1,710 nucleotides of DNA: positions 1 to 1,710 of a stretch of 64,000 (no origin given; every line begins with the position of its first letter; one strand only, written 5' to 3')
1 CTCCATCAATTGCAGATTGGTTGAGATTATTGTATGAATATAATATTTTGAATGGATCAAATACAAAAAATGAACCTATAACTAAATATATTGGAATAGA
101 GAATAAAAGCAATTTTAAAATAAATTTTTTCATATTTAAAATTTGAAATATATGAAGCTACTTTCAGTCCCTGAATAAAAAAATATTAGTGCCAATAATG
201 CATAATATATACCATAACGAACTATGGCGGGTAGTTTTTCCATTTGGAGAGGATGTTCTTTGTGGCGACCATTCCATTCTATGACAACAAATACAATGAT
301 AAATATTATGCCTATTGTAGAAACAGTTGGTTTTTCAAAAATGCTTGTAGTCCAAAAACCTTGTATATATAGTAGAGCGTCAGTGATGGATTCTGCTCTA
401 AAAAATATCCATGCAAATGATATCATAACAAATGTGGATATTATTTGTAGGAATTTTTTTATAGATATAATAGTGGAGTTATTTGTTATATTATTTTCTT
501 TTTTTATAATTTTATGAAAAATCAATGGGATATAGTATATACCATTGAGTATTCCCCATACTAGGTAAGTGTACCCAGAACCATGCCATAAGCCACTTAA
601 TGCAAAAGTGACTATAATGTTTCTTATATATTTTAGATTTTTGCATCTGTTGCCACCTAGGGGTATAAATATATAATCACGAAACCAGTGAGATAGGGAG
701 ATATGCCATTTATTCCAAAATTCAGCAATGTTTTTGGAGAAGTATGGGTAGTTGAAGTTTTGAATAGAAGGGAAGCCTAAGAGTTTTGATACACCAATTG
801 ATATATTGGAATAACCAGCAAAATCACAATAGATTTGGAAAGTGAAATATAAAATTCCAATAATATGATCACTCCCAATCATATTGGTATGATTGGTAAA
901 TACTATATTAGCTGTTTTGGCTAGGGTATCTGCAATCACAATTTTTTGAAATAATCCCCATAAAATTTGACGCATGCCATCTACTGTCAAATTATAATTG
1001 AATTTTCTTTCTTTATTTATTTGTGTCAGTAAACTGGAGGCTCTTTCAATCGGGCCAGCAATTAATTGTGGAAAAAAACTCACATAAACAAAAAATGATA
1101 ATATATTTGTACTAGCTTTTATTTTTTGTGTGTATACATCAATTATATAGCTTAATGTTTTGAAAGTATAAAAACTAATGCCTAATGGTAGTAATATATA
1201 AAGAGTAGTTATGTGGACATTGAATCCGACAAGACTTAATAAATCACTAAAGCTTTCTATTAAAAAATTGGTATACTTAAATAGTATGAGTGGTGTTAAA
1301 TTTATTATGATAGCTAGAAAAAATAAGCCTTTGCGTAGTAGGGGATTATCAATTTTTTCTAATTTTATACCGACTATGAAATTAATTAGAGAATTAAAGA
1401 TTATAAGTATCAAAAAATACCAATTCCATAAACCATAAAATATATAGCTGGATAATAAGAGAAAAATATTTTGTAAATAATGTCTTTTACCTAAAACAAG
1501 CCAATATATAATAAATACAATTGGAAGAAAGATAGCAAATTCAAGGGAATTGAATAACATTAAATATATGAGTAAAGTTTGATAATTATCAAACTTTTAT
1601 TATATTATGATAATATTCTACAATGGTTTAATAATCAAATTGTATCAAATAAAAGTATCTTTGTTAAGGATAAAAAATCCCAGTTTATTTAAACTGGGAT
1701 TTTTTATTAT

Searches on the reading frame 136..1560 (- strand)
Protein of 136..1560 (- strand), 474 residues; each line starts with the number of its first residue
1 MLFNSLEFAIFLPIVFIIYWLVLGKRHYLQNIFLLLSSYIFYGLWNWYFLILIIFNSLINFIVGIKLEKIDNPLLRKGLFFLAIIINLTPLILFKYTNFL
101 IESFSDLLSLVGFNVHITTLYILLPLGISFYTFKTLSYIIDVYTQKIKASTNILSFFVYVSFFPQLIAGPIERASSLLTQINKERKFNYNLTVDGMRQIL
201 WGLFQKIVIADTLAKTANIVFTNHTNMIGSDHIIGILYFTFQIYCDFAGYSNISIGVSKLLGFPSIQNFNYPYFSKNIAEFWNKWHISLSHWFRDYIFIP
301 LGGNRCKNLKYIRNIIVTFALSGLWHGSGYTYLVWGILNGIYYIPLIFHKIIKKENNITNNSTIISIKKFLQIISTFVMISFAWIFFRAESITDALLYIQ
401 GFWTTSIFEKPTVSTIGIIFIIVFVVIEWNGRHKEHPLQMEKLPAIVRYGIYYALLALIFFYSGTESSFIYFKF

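Call 53: find_encoding_contigs(protein=window:136-1560:-, flank=10000, max_places=2)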
Protein window:136-1560:- (474 aa): 23 contigs read that carry it; 2 places shown.
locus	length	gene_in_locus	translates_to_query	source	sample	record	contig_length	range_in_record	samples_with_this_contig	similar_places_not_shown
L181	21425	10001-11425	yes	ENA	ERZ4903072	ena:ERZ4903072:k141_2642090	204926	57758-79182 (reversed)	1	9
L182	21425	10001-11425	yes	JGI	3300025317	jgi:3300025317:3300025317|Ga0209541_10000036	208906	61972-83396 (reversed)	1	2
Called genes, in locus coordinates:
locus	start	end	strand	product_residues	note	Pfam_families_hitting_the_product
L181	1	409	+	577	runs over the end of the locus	PF21623:HK_sensor_dom_bact (weak), PF00672:HAMP, PF00989:PAS, PF08448:PAS_4 (weak), PF13188:PAS_8, PF13426:PAS_9, PF08447:PAS_3 (weak)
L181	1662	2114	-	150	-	-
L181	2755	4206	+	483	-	PF03193:RsgA_GTPase (faint), PF00005:ABC_tran, PF02463:SMC_N (faint), PF06414:Zeta_toxin (faint), PF13175:AAA_15 (faint), PF13191:AAA_16 (faint), PF00005:ABC_tran, PF13304:AAA_21 (weak), +4 more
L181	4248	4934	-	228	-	PF23477:zf_Tbcl_2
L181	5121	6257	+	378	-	PF00390:malic, PF00208:ELFV_dehydrog (faint), PF03949:Malic_M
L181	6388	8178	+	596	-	PF00009:GTP_EFTU, PF01926:MMR_HSR1 (weak), PF22042:EF-G_D2, PF03144:GTP_EFTU_D2, PF00679:EFG_C, PF21018:BipA_C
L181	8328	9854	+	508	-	PF00270:DEAD, PF00271:Helicase_C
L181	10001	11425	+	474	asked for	PF03062:MBOAT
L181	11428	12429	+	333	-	-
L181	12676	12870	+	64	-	-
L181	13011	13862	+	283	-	PF00763:THF_DHG_CYH, PF02882:THF_DHG_CYH_C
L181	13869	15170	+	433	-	PF00709:Adenylsucc_synt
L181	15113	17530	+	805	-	PF18072:FGAR-AT_linker, PF00586:AIRS, PF02769:AIRS_C, PF00586:AIRS, PF02769:AIRS_C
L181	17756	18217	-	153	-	-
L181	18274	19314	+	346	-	PF00586:AIRS, PF02769:AIRS_C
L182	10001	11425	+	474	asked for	PF03062:MBOAT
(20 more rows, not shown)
